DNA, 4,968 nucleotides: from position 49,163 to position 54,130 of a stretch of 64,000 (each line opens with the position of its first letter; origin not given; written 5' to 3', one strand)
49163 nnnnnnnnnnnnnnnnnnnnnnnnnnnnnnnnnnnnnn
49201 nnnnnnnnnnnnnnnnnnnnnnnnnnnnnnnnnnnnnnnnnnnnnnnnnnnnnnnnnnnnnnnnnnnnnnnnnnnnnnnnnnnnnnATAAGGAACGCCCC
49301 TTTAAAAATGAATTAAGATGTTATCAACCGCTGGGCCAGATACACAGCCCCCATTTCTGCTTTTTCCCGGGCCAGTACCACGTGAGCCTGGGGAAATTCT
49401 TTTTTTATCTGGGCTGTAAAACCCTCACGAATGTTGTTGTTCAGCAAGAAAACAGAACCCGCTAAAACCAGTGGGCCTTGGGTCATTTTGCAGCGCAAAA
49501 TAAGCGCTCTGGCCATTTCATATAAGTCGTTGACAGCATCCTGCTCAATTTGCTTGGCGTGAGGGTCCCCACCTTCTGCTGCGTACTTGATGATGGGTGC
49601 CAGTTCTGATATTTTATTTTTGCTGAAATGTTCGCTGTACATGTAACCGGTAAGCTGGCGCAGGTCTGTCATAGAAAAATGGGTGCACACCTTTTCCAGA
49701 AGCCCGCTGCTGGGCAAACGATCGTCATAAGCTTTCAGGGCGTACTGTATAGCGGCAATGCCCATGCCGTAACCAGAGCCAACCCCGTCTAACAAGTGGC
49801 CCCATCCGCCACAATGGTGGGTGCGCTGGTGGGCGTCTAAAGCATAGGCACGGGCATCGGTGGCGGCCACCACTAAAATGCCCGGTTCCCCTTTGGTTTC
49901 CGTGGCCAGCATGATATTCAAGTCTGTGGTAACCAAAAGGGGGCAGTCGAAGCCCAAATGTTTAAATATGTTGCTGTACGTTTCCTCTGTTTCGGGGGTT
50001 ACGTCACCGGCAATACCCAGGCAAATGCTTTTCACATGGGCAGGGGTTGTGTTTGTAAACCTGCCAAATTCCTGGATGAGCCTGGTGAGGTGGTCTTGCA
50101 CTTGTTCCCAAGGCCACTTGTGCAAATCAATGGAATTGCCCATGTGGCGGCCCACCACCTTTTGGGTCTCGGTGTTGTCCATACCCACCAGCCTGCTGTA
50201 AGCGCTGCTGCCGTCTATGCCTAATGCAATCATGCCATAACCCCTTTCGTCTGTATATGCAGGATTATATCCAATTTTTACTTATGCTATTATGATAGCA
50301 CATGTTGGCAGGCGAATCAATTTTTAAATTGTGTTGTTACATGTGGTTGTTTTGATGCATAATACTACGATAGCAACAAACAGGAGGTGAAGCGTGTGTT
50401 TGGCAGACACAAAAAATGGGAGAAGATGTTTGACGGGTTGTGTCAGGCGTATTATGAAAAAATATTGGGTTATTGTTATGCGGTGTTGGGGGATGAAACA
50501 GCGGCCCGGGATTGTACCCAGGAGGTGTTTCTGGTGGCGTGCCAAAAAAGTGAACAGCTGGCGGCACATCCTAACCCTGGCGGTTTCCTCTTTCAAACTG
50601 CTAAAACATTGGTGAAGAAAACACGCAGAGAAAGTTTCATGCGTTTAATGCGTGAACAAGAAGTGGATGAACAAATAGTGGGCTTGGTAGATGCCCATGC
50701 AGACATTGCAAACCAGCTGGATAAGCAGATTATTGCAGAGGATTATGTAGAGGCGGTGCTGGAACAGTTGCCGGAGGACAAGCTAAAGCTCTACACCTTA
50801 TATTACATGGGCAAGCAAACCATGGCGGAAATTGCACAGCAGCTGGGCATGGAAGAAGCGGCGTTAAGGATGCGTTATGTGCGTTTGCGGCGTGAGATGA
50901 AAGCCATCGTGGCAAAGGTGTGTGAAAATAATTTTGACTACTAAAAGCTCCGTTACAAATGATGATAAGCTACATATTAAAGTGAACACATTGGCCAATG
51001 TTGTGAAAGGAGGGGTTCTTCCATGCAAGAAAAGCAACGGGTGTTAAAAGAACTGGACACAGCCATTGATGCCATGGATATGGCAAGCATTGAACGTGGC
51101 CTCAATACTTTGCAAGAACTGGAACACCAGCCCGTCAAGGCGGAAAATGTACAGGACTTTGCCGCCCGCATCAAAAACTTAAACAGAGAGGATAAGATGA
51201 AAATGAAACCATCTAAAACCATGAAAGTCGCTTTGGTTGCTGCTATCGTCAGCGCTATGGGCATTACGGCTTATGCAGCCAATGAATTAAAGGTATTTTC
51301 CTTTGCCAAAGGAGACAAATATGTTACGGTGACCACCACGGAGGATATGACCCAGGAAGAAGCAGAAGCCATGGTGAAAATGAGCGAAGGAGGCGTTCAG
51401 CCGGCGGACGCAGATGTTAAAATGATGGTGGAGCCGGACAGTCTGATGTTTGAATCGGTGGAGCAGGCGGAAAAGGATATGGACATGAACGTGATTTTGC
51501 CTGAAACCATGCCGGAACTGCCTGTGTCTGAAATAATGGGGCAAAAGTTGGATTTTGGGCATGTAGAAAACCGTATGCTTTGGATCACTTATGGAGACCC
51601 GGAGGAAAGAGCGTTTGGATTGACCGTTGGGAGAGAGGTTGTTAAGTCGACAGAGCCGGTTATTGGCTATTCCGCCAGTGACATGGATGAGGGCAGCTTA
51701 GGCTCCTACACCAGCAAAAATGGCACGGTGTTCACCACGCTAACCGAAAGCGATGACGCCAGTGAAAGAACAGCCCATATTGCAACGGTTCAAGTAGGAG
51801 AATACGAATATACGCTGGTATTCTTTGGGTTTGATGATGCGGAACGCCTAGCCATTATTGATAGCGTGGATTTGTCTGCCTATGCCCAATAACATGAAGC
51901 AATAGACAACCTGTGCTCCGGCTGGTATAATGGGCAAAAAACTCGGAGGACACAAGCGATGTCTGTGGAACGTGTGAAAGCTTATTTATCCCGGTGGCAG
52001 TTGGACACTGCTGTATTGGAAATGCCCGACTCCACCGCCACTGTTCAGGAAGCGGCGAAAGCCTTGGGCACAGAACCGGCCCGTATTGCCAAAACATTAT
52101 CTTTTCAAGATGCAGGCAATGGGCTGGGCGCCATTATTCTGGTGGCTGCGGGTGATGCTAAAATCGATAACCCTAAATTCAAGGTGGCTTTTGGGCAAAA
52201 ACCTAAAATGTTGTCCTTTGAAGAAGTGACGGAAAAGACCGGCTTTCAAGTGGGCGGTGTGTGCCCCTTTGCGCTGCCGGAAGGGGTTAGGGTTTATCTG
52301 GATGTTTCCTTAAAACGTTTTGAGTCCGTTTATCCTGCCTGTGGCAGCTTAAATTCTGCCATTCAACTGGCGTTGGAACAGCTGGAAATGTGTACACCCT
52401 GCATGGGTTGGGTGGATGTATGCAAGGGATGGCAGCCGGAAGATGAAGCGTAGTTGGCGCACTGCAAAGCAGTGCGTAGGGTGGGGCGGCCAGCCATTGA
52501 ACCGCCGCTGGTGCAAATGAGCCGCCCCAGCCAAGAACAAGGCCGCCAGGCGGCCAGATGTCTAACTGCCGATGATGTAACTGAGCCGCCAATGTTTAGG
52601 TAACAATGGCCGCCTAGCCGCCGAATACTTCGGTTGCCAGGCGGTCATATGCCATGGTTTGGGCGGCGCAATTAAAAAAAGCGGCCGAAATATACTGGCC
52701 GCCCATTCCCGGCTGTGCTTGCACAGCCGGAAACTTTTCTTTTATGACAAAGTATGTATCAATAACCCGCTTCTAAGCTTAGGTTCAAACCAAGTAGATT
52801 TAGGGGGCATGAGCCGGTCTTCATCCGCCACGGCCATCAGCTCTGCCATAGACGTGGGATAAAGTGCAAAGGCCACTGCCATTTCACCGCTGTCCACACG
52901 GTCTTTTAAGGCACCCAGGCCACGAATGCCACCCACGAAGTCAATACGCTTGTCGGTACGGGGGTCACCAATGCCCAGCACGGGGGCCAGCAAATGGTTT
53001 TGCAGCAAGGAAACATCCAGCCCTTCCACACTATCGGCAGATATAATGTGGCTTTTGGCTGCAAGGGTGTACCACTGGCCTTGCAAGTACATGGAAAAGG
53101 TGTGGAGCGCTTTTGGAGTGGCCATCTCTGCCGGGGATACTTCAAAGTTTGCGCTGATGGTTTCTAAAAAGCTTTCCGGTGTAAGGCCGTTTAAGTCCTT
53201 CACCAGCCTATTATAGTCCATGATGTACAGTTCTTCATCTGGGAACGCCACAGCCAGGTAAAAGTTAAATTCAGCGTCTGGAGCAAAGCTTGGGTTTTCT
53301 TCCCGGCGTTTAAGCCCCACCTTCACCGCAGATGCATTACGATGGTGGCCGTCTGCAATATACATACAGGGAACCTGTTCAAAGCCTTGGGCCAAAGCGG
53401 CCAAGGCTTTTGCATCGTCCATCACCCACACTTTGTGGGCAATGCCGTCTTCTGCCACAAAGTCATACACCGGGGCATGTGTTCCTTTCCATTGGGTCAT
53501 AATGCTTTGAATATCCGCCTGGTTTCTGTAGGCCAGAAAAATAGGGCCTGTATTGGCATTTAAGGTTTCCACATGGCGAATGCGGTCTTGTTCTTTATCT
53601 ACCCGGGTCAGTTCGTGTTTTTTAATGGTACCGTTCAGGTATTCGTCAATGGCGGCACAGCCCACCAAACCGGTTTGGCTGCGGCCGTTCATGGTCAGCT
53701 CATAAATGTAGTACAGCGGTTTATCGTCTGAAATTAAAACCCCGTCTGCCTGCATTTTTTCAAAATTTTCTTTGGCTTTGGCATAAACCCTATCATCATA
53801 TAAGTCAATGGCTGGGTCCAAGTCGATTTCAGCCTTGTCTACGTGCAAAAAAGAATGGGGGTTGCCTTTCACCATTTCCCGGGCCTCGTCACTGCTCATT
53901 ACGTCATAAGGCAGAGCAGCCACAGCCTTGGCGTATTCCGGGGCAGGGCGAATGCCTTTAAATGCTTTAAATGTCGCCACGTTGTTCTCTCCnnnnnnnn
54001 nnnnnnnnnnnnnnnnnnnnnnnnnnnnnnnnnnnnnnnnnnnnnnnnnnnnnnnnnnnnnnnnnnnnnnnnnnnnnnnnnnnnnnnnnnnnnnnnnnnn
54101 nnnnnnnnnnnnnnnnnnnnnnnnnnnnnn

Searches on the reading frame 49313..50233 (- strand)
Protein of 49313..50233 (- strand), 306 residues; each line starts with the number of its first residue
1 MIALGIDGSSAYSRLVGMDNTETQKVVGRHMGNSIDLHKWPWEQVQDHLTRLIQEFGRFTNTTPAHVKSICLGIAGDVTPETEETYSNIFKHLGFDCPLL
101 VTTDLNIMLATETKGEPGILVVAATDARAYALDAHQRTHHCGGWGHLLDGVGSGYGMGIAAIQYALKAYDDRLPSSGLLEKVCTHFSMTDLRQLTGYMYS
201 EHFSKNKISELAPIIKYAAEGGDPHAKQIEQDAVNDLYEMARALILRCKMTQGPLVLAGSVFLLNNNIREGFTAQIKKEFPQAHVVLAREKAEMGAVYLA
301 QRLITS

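Call 12: search_protein_families(library=pfam, proteins=[window:49313-50233:-])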
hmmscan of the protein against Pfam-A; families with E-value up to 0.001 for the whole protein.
window:49313-50233:- (306 aa): 1 family
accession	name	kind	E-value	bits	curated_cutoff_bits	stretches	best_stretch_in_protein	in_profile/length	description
PF01869.26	BcrAD_BadFG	-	6.3e-27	95.2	31.5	1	4-299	1-270/271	BadF/BadG/BcrA/BcrD ATPase family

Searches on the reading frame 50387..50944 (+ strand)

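Call 12: search_protein_families(library=pfam, proteins=[window:50387-50944:+])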
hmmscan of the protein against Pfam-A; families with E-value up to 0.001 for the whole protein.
window:50387-50944:+ (185 aa): 2 families
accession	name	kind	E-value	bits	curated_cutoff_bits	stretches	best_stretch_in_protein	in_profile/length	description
PF08281.18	Sigma70_r4_2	-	1.5e-07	31.4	25.7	1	120-171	3-54/54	Sigma-70, region 4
PF04542.20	Sigma70_r2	-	1.1e-06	28.7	24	1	20-81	3-66/71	Sigma-70 region 2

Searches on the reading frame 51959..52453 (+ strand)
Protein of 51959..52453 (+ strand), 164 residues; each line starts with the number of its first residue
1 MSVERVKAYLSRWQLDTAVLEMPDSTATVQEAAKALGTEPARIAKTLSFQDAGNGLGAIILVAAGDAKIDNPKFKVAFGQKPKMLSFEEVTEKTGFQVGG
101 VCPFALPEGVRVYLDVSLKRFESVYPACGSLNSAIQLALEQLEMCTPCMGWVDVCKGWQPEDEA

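Call 13: search_protein_families(library=pfam, proteins=[window:51959-52453:+])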
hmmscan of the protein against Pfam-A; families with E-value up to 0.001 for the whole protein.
window:51959-52453:+ (164 aa): 1 family
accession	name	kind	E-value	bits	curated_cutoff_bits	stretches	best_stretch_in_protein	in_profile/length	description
PF04073.20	tRNA_edit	-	1.2e-26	93.6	25.5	1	25-142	3-120/123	Aminoacyl-tRNA editing domain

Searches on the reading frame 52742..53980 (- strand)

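Call 13: search_protein_families(library=pfam, proteins=[window:52742-53980:-])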
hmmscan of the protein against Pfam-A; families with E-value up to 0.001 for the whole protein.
window:52742-53980:- (412 aa): 1 family
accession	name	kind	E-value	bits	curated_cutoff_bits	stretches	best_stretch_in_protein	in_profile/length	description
PF06245.16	DUF1015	-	3.1e-117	391.5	25.8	1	5-324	2-325/325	Protein of unknown function (DUF1015)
